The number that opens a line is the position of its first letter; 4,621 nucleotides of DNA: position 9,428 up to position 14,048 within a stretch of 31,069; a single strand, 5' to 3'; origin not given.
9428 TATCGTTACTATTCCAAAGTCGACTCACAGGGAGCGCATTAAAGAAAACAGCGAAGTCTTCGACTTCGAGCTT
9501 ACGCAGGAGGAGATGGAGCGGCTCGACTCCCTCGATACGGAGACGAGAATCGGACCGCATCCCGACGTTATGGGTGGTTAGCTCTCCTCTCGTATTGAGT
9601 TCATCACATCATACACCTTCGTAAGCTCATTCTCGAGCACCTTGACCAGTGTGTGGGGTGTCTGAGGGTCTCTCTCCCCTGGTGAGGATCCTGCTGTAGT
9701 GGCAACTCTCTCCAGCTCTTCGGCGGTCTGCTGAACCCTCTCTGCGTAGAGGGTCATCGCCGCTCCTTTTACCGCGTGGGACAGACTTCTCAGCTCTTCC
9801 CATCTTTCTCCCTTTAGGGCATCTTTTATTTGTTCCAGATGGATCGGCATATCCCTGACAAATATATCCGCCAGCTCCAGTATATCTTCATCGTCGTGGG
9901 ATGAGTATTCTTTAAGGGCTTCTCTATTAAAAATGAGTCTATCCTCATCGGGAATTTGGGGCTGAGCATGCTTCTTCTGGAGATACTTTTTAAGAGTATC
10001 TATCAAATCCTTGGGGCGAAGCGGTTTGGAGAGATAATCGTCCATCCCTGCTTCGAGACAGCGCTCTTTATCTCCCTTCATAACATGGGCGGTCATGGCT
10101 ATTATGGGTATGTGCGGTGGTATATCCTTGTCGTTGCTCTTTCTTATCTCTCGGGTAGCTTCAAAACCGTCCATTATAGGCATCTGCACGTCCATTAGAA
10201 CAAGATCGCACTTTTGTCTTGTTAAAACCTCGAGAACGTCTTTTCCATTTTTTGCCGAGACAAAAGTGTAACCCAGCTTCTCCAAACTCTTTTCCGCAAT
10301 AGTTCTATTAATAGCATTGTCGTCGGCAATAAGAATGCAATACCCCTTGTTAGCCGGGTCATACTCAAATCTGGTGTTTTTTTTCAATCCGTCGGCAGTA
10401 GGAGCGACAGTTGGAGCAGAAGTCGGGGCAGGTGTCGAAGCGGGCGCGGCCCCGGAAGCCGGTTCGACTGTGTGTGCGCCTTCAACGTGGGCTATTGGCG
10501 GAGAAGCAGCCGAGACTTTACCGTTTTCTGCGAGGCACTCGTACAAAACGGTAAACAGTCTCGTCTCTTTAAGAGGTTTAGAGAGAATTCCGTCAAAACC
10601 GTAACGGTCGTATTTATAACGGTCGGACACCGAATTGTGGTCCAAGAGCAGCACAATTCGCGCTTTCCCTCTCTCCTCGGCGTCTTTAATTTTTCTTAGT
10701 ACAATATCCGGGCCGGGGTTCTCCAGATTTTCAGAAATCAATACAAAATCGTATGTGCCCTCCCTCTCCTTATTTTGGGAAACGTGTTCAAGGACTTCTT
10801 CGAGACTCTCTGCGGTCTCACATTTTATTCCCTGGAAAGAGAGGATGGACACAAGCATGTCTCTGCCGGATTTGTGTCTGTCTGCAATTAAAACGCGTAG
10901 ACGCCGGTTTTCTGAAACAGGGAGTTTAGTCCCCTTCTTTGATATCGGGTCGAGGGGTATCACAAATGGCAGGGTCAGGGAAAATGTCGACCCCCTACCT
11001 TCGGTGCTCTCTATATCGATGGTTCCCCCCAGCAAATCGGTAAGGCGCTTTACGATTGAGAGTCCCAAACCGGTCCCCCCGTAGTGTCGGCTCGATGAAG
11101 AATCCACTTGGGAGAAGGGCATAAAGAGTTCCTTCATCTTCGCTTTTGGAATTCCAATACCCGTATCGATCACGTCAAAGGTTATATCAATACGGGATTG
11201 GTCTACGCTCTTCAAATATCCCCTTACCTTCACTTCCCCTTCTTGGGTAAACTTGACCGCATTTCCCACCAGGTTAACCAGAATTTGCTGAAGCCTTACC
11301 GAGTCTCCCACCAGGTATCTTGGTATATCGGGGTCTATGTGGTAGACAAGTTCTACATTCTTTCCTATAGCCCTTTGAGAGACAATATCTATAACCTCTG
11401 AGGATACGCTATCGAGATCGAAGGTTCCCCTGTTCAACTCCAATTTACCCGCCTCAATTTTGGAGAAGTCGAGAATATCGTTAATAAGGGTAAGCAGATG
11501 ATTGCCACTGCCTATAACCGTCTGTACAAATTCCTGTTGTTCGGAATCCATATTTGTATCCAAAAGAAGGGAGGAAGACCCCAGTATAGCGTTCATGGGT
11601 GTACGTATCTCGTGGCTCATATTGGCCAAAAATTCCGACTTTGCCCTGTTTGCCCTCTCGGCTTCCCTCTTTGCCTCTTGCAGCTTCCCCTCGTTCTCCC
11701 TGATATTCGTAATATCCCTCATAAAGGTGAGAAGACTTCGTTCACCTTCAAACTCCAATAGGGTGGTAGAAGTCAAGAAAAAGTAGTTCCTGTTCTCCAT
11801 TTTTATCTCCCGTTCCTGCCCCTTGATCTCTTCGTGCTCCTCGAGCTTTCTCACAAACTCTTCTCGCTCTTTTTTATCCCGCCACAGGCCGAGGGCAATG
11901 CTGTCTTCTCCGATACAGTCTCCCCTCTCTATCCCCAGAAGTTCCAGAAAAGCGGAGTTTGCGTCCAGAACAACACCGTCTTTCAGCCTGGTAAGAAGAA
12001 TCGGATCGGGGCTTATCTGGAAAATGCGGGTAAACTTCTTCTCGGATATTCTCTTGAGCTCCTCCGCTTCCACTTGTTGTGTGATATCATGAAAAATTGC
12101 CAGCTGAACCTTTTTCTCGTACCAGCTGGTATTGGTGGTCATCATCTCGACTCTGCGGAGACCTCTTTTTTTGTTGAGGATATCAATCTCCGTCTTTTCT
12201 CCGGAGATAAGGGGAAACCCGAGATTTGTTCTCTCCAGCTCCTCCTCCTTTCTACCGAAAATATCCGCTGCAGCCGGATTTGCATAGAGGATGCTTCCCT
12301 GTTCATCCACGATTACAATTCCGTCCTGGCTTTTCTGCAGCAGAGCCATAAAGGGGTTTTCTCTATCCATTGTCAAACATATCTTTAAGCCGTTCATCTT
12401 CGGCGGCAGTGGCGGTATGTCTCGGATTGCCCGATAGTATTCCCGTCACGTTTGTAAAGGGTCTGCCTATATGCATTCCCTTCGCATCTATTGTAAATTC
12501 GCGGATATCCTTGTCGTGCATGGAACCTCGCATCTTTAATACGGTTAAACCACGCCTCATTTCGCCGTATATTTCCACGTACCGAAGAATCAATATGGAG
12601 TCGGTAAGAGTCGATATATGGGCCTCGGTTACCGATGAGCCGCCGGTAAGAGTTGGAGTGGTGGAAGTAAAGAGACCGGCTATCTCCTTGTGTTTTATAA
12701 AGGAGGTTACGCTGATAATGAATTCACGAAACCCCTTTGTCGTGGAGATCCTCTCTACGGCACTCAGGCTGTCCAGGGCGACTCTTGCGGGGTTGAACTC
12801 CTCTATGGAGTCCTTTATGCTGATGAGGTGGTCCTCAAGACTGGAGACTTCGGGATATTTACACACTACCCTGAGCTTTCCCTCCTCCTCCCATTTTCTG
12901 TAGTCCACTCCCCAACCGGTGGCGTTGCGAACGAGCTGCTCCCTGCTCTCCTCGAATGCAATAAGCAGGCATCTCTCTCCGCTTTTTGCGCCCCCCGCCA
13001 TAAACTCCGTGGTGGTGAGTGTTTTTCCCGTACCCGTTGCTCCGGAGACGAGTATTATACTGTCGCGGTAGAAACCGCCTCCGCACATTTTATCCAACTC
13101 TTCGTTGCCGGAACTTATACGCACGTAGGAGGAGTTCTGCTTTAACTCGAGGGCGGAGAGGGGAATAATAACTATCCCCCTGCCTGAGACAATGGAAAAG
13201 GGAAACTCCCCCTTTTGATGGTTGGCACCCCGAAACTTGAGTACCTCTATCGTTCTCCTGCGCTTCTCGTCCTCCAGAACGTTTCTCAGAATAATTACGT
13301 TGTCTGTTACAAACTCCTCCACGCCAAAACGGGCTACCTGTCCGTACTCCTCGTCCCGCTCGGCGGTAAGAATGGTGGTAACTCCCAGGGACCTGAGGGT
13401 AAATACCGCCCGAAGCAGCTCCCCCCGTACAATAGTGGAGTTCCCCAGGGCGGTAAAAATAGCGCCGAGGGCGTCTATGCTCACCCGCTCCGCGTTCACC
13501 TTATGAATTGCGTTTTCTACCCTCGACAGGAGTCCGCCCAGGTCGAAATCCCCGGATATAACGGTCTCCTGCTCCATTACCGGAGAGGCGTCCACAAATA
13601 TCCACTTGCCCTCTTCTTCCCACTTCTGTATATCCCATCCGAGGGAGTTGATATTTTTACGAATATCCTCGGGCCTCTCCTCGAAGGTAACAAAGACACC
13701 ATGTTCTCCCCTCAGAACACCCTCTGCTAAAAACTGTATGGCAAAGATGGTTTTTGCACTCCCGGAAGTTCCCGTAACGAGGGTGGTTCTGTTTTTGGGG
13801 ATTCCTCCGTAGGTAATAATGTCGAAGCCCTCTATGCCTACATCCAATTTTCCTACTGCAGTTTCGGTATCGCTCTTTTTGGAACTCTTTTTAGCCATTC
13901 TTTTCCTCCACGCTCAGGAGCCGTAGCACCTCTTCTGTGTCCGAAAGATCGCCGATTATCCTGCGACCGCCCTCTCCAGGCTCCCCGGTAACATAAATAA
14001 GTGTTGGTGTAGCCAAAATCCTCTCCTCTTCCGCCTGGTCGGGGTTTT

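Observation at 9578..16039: Sensor-fused KaiABC-like timing operon: MEDS-PAS-PAS(-KaiA-like?) / KaiB / KaiC / PAS hybrid kinase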

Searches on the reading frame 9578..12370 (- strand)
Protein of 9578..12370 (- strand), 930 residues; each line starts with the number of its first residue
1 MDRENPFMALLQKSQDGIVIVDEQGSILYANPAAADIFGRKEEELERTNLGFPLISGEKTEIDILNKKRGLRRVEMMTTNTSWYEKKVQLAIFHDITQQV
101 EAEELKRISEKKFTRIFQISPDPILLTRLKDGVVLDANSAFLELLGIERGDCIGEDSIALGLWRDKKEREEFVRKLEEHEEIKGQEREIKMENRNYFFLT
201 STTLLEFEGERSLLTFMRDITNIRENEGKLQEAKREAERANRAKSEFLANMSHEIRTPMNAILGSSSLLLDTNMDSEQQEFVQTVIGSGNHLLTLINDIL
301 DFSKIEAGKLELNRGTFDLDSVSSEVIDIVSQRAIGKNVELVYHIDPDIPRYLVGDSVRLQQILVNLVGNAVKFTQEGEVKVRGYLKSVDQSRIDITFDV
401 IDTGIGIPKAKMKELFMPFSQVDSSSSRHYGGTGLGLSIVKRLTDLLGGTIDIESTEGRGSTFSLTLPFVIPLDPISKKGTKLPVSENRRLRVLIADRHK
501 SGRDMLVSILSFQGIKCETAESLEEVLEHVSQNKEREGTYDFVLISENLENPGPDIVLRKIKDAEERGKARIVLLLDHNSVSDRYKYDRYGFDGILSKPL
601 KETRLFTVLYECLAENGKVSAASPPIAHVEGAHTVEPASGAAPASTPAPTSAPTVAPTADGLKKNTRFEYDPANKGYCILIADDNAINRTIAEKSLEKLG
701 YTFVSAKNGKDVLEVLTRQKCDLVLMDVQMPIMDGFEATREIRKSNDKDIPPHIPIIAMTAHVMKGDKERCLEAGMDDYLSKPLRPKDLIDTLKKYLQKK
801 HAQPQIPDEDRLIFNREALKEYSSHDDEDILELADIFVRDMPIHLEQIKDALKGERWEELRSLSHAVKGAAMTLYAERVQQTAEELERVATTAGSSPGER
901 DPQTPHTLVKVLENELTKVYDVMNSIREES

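Call 3: search_protein_families(library=pfam, proteins=[window:9578-12370:-], max_evalue=0.01)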
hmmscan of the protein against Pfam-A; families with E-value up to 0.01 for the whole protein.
window:9578-12370:- (930 aa): 9 families
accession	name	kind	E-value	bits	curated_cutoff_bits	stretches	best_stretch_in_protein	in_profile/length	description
PF00072.30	Response_reg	-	3.9e-40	136.9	30.2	2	679-793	1-110/111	Response regulator receiver domain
PF02518.31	HATPase_c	-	1e-30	106.8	26.4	1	355-469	1-109/111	Histidine kinase-, DNA gyrase B-, and HSP90-like ATPase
PF00512.31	HisKA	-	3.5e-23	81.8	26.9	1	243-308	1-66/66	His Kinase A (phospho-acceptor) domain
PF00989.32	PAS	-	8.5e-19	68.1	22.6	2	9-50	5-46/113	PAS fold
PF13188.13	PAS_8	-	2.4e-17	62.6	21.8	2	8-51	4-46/65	PAS domain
PF13426.13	PAS_9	-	5.6e-17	62.4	27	2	121-221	1-102/103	PAS domain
PF01627.28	Hpt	-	6.3e-13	49.2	24.6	1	832-916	1-78/84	Hpt domain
PF08448.16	PAS_4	-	6.1e-12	46.2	23.1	2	12-45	2-35/110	PAS fold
PF24820.1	Diguanyl_cycl_sensor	-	0.0048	17.3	28.1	0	11-46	2-37/109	Diguanylate cyclase-like sensor domain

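Call 4: search_protein_families(library=ncbifam, proteins=[window:9578-12370:-], max_evalue=0.01)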
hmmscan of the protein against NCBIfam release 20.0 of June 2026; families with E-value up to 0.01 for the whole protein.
window:9578-12370:- (930 aa): 165 families (the best 25 are shown)
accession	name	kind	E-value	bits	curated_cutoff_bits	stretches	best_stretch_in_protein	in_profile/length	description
NF008318.0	PRK11107.1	equivalog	4.2e-133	445.4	890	2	229-615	278-652/920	two-component sensor histidine kinase BarA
TIGR02956.1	TMAO_torS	equivalog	1.2e-126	424.2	676.5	2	231-618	451-825/967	TMAO reductase system sensor histidine kinase/response regulator TorS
NF011874.0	PRK15347.1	equivalog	6.7e-112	375.2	852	2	225-475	379-620/921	two component system sensor kinase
NF008302.0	PRK11091.1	equivalog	1.6e-108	363.9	838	2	105-617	148-647/779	aerobic respiration two-component sensor histidine kinase ArcB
NF041947.1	LuxQ_Vibrio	equivalog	4e-107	359.1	1200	2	89-478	326-705/843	quorum-sensing autoinducer 2 sensor kinase/phosphatase LuxQ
NF038297.2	hybrid_HK_HrmK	equivalog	1.5e-98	331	725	2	212-470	203-458/607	hybrid histidine kinase/response regulator HrmK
NF008099.0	PRK10841.1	equivalog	4.8e-94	315.9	920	2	219-469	445-690/949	two-component system sensor histidine kinase RcsC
NF045901.1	HisKinLetSLeg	equivalog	2.3e-93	313.8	1650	2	225-557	274-601/906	two-component system sensor histidine kinase LetS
NF008543.0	PRK11466.1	equivalog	2.1e-73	247.6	982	2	232-534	432-725/914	TMAO reductase system sensor histidine kinase/response regulator TorS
NF007420.1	PRK09959.1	equivalog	3.5e-68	230.2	1995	2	217-607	685-1068/1197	acid-sensing system histidine kinase EvgS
NF046044.1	PnpS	equivalog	3.6e-68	230.4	400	2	98-468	42-390/390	two-component system histidine kinase PnpS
NF047874.1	MASE3_PAS_HK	subfamily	1.9e-67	228.5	560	1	108-469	262-625/655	MASE3 domain-containing sensor histidine kinase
NF041832.1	near_NosP_CTERM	subfamily_domain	8.7e-57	192.9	400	2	238-611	1-368/370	NahK/ErcS family hybrid sensor histidine kinase/response regulator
NF047465.1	hybrid_HK_LvrA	exception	8.4e-55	186.2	1200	2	211-474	172-427/819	hybrid histidine kinase/response regulator LvrA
NF041880.1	EPS_EpsF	equivalog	9.4e-54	182.7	900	2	84-468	117-492/492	response regulator EpsF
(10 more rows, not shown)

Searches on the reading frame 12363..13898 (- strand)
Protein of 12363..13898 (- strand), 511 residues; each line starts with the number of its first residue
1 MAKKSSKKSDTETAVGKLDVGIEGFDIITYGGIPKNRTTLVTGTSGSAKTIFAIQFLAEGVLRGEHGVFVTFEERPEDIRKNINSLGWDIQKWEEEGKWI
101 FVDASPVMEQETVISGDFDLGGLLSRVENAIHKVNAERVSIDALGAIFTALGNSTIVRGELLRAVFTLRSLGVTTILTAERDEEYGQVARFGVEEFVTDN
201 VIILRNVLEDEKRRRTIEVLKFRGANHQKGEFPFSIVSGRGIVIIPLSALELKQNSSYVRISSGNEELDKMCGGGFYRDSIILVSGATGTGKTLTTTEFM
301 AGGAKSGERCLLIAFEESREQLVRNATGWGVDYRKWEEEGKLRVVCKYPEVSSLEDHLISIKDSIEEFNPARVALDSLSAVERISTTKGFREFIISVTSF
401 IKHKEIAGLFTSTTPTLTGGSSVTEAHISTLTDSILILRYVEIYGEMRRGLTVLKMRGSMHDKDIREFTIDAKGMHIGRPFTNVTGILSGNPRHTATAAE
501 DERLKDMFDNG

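Call 3: search_protein_families(library=pfam, proteins=[window:12363-13898:-], max_evalue=0.01)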
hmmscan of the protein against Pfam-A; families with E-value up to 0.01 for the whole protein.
window:12363-13898:- (511 aa): 18 families
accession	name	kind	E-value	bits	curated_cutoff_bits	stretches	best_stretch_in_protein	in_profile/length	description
PF06745.19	ATPase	-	7.1e-118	392.5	26.6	2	20-247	3-229/231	KaiC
PF13481.12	AAA_25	-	2.1e-12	47.5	27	2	257-385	11-159/195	AAA domain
PF00154.27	RecA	-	1.5e-07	31.6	27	0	254-321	26-94/262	recA bacterial DNA recombination protein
PF14417.12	MEDS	-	1.6e-06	28.5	29.8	0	53-137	17-97/161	MEDS: MEthanogen/methylotroph, DcmR Sensory domain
PF05625.17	PAXNEB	-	2.4e-06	27.3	28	1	258-325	16-84/366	PAXNEB protein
PF03796.21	DnaB_C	-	0.00012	22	27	1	261-325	2-66/255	DnaB-like helicase C terminal domain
PF04851.21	ResIII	-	0.0003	21.2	22.5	1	279-336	23-83/164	Type III restriction enzyme, res subunit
PF13191.12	AAA_16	-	0.00077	20.4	32.6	0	280-307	25-52/167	AAA ATPase domain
PF19044.6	P-loop_TraG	-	0.0012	18.1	25.8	0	25-70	18-63/413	TraG P-loop domain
PF12775.13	AAA_7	-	0.0015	18.5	25.8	0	281-316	35-70/181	P-loop containing dynein motor region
PF13245.12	AAA_19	-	0.0029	18.2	25.1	0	279-317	11-51/134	AAA domain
PF07088.17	GvpD_P-loop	-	0.0038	17.6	24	0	37-69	11-41/189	GvpD gas vesicle protein, P-loop domain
PF00437.27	T2SSE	-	0.0038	16.4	24.9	0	279-296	142-159/370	Type II/IV secretion system protein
PF13173.12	AAA_14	-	0.0043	17.5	27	0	280-326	3-48/129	AAA domain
PF20720.3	nSTAND3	-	0.0043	17.2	27.2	0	279-312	17-50/155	Novel STAND NTPase 3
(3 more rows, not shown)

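Call 4: search_protein_families(library=ncbifam, proteins=[window:12363-13898:-], max_evalue=0.01)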
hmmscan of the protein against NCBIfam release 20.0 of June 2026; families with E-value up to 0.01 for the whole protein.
window:12363-13898:- (511 aa): 17 families
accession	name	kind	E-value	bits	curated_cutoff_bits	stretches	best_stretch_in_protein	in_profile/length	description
NF006799.0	PRK09302.1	equivalog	4.4e-213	708.5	408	1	8-508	8-502/515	circadian clock protein KaiC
TIGR02655.1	circ_KaiC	equivalog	3.2e-183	609.8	546.25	1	17-496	2-480/484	circadian clock protein KaiC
TIGR03880.1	KaiC_arch_3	hypoth_equivalog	7.6e-66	221.9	249.45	2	21-237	1-211/224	KaiC domain-containing protein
TIGR03877.1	thermo_KaiC_1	hypoth_equivalog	9e-57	192.3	307.25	2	17-246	3-234/238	KaiC domain-containing protein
TIGR03881.1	KaiC_arch_4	hypoth_equivalog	6.1e-53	179.9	247.8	2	18-245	3-229/231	KaiC domain-containing protein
NF004723.0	PRK06067.1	subfamily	2.4e-31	109.1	194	2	254-472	9-229/243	flagellar accessory protein FlaH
NF052589.1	ArlH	equivalog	1.5e-27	96.8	215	2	31-248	15-227/229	archaellum protein ArlH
TIGR03878.1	thermo_KaiC_2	hypoth_equivalog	7.7e-16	58.2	232.2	2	29-167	29-160/259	KaiC domain-containing protein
TIGR00416.1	sms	equivalog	4.2e-13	48.8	403.05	1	255-382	70-183/454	DNA repair protein RadA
NF006320.0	PRK08533.1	equivalog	6.1e-12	45.6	215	2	258-381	3-129/230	flagellar accessory protein FlaH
NF004629.0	PRK05973.1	equivalog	1.2e-09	37.6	156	2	279-339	64-124/237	DNA helicase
TIGR02012.1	tigrfam_recA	equivalog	7.1e-08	32.1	325.3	0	13-73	31-92/321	recombinase RecA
NF003301.0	PRK04301.1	equivalog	1.6e-06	27.5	259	0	253-295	75-117/316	DNA repair and recombination protein RadA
TIGR02236.1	recomb_radA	equivalog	3.4e-06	26.6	361.15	1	252-295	69-112/311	DNA repair and recombination protein RadA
TIGR03600.1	phage_DnaB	exception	0.0004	19.5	498.65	1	253-325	169-241/421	phage replicative helicase, DnaB family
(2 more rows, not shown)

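Call 15: search_solved_structures(query=window:12363-13898:-, max_evalue=1e-20, show_alignments=3)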
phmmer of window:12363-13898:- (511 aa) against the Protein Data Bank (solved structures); distinct sequences matched with E-value up to 1e-20: 44.
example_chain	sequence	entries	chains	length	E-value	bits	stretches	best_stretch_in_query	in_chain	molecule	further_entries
8zn5_B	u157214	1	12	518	3.6e-209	698.8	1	13-503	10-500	KaiC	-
7dy1_A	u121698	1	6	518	5e-174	582.9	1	5-497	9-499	Circadian clock protein kinase KaiC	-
4o0m_A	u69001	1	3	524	5.2e-174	582.9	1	5-497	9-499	Circadian clock protein kinase KaiC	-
5jwq_A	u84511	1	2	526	2e-173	580.9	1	5-497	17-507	Circadian clock protein kinase KaiC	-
8zn6_F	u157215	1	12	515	2.5e-173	580.7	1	9-497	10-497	KaiC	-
1u9i_A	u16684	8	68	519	2e-168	564.5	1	9-497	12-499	KaiC | Circadian clock protein kinase kaiC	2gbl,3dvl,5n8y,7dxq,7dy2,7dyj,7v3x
1tf7_A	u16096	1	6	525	2.1e-168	564.4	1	9-497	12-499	KaiC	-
7wdc_A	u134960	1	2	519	3.5e-168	563.7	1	9-497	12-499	Circadian clock protein kinase KaiC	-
3k0a_A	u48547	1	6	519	4.8e-168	563.2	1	9-497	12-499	Circadian clock protein kinase KaiC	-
3k09_A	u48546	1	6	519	6.7e-168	562.7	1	9-497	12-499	Circadian clock protein kinase kaiC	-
3jzm_A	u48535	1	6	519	8.8e-168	562.4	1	9-497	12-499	Circadian clock protein kinase kaiC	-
3k0e_A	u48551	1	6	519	8.8e-168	562.4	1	9-497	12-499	Circadian clock protein kinase KaiC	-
7dyk_A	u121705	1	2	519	9.4e-168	562.3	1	9-497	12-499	Circadian clock protein kinase KaiC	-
4dug_A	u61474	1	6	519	1.2e-167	561.9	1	9-497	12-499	Circadian clock protein kinase kaiC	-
7dyi_A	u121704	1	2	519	1.3e-167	561.7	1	9-497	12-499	Circadian clock protein kinase KaiC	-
8dba_A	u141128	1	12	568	1.2e-99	337.7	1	14-503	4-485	Circadian clock protein KaiC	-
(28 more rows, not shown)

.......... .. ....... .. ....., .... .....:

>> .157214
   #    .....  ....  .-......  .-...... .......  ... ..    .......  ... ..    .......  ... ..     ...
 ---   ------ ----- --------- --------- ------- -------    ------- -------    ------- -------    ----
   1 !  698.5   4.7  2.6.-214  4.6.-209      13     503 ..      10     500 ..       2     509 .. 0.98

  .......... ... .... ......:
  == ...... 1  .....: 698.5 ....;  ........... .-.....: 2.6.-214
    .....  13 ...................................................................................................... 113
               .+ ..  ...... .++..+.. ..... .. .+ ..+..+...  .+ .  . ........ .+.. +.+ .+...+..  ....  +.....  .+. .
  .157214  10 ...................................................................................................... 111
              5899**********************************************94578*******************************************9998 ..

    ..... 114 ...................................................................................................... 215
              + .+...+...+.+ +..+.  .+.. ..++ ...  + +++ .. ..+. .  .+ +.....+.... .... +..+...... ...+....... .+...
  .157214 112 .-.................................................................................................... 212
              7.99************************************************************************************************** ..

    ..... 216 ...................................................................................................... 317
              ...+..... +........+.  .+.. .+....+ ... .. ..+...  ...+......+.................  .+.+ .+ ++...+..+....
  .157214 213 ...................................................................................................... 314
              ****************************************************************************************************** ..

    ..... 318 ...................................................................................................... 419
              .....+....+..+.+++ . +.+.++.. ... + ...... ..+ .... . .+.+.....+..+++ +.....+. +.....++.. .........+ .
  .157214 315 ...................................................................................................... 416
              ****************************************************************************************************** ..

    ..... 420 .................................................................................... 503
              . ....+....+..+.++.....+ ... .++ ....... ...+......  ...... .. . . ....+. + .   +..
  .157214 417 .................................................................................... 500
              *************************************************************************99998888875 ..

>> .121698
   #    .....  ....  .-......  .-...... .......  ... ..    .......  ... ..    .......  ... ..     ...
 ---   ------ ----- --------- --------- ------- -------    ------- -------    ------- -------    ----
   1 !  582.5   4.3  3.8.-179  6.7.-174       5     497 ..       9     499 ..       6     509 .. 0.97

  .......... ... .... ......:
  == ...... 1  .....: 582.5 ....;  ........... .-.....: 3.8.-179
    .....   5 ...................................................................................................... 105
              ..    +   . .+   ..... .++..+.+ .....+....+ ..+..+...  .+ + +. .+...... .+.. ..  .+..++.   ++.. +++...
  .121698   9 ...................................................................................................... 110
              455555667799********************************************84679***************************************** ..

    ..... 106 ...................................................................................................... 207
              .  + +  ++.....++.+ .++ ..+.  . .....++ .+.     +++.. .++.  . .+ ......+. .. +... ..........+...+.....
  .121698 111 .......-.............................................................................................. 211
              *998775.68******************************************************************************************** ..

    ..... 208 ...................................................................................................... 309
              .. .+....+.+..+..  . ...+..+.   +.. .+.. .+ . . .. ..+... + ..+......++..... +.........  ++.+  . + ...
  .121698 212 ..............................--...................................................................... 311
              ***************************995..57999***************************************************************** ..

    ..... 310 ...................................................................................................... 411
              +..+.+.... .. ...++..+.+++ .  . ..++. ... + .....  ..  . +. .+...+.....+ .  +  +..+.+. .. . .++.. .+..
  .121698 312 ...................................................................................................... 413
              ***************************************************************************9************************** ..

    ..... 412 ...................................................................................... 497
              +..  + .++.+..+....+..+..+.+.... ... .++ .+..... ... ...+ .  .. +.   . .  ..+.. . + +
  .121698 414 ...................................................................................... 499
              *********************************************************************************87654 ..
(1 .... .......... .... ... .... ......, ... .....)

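Call 47: find_encoding_contigs(protein=window:12363-13898:-, flank=3000, max_places=4)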
Protein window:12363-13898:- (511 aa): no gene with exactly this product is on record in the collection.
